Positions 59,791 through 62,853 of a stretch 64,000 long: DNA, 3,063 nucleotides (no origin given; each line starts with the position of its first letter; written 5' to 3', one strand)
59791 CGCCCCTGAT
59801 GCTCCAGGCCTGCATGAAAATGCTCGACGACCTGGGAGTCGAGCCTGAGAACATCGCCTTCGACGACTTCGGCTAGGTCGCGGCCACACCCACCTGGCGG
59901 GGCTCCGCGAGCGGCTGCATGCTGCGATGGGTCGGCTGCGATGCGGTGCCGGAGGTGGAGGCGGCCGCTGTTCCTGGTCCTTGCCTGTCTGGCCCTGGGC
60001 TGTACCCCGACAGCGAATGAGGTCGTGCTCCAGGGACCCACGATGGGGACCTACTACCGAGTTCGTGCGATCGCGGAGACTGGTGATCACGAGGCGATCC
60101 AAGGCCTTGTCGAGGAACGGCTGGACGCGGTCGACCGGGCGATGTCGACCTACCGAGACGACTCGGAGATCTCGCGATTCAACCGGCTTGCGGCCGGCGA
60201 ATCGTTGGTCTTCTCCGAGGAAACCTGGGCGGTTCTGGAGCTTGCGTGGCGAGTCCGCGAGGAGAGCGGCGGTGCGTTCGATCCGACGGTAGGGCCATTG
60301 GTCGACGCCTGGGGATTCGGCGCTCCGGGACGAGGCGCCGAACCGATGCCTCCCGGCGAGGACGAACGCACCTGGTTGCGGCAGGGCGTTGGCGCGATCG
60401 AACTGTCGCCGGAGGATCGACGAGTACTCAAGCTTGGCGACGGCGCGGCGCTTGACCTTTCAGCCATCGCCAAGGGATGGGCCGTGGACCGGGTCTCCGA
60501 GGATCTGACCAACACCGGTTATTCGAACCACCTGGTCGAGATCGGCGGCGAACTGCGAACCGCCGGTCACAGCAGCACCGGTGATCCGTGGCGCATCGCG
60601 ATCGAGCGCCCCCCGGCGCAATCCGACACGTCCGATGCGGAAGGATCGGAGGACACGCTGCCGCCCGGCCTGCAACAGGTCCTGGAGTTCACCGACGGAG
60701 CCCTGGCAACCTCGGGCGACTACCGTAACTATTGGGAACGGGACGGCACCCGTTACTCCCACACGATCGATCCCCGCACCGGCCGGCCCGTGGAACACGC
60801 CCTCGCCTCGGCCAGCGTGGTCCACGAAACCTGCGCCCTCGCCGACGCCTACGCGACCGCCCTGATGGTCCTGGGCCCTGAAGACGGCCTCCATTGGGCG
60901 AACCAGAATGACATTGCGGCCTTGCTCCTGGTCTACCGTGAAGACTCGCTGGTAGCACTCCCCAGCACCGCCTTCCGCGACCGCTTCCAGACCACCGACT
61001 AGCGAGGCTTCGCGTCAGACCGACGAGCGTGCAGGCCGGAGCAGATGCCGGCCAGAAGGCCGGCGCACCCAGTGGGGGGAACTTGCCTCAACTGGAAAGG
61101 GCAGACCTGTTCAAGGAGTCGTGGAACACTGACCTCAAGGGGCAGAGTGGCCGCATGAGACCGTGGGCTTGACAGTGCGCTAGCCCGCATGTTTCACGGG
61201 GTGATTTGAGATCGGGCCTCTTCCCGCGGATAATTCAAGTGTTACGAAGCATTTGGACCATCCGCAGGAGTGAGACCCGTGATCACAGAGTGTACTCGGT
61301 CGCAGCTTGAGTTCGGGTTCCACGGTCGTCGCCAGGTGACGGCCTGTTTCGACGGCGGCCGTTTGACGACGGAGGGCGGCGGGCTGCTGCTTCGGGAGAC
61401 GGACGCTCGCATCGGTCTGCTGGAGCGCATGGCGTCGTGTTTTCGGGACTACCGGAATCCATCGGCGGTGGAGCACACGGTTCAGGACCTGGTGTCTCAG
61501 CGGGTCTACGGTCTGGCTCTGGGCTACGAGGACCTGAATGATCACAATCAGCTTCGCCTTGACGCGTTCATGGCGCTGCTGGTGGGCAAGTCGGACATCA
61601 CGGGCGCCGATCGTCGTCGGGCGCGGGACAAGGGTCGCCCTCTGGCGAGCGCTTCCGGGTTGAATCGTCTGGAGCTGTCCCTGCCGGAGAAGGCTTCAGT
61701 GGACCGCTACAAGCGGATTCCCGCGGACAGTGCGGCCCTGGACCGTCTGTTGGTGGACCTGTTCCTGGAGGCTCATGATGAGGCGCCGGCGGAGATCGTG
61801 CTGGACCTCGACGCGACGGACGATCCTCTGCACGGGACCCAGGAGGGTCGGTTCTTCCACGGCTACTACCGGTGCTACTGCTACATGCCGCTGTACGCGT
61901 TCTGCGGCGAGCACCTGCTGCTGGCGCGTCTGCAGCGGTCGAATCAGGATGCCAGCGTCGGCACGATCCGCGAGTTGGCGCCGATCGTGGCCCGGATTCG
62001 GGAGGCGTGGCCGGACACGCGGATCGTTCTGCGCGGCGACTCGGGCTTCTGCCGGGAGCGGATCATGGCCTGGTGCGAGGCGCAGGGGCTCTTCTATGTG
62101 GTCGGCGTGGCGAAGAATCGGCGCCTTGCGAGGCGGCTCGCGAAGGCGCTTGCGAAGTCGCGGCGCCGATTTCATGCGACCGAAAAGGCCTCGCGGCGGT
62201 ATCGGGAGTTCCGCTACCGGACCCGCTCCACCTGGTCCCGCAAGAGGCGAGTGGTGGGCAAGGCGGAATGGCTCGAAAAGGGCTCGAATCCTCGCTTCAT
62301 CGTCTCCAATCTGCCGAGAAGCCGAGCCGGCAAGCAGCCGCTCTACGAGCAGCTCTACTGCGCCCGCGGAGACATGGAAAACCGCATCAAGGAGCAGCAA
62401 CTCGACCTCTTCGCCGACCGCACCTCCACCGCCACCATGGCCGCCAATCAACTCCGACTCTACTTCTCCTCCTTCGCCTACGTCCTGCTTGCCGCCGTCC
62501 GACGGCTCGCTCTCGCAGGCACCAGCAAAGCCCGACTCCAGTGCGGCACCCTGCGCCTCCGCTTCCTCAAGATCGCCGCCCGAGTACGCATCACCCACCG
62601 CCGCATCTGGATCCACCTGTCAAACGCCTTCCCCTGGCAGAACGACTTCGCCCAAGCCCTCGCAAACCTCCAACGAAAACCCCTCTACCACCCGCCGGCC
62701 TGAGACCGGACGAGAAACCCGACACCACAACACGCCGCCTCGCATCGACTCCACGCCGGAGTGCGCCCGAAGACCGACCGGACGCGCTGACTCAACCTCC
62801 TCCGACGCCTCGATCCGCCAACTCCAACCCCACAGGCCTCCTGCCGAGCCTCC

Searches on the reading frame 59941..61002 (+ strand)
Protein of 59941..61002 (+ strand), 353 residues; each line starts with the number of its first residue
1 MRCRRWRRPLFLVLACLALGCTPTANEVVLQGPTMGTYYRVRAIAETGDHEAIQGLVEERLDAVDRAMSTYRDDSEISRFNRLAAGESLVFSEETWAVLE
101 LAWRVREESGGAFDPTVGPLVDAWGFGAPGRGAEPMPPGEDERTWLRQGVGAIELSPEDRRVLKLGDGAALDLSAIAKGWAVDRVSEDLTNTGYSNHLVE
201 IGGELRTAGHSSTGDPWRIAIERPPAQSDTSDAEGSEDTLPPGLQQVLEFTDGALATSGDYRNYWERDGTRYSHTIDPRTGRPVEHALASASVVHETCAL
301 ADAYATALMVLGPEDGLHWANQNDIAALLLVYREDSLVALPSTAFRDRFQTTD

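Call 71: search_protein_families(library=pfam, proteins=[window:59941-61002:+], max_evalue=0.0001)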
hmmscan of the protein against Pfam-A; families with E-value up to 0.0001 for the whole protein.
window:59941-61002:+ (353 aa): 1 family
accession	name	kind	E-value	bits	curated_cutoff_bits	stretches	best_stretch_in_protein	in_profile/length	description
PF02424.20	ApbE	-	2e-84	283.7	25.6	1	35-328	1-265/266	ApbE family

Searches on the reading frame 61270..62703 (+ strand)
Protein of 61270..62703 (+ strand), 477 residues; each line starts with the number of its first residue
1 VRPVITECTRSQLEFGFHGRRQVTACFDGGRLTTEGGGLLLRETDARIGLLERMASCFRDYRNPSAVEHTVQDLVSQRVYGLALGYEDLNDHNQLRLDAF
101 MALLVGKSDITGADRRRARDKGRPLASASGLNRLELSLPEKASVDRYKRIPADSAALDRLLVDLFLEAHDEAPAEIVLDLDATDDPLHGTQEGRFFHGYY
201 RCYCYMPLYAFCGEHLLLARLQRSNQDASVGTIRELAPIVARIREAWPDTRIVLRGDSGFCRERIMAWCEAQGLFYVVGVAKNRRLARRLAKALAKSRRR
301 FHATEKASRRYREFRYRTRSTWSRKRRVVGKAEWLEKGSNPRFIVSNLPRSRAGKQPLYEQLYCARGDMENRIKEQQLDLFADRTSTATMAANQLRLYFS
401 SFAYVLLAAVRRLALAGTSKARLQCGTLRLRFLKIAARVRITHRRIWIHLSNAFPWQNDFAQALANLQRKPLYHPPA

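Call 71: search_protein_families(library=pfam, proteins=[window:61270-62703:+], max_evalue=0.0001)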
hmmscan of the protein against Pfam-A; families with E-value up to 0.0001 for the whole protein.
window:61270-62703:+ (477 aa): 2 families
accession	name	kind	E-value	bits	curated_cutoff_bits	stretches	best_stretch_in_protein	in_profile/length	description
PF13701.12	DDE_Tnp_1_4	-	3.7e-151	503.7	34.7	1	19-470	5-433/435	Transposase DDE domain group 1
PF01609.27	DDE_Tnp_1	-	5.4e-18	65.9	23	1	175-406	4-200/200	Transposase DDE domain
